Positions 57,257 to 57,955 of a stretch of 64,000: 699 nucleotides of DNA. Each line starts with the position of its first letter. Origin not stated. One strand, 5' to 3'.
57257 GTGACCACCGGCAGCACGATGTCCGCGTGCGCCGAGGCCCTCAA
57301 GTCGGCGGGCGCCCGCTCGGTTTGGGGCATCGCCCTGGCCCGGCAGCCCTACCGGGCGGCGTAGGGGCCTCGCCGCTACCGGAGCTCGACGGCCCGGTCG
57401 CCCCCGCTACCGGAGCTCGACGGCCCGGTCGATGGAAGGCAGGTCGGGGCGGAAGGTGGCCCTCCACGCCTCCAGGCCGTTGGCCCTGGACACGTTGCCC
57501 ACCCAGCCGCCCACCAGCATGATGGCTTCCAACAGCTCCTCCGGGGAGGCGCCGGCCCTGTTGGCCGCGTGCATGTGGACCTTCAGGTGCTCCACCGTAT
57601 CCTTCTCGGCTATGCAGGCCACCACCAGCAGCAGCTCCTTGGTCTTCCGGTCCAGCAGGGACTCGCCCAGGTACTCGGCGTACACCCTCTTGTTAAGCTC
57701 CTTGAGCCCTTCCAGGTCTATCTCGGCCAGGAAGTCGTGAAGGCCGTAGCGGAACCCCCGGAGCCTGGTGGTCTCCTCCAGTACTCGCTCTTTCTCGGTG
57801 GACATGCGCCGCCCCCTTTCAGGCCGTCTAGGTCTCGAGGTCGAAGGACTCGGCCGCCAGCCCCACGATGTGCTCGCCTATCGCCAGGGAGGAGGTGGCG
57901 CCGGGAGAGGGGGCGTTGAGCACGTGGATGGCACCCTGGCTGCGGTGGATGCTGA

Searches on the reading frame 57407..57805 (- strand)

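Call 57: search_protein_families(library=ncbifam, proteins=[window:57407-57805:-], max_evalue=0.00001)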
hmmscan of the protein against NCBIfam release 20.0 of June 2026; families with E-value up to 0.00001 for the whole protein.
window:57407-57805:- (132 aa): 1 family
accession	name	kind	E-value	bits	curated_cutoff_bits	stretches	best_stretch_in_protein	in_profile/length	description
NF041047.1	GSU3128_fam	equivalog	1.8e-07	31.1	110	1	37-108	3-71/84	GSU3128 family (seleno)protein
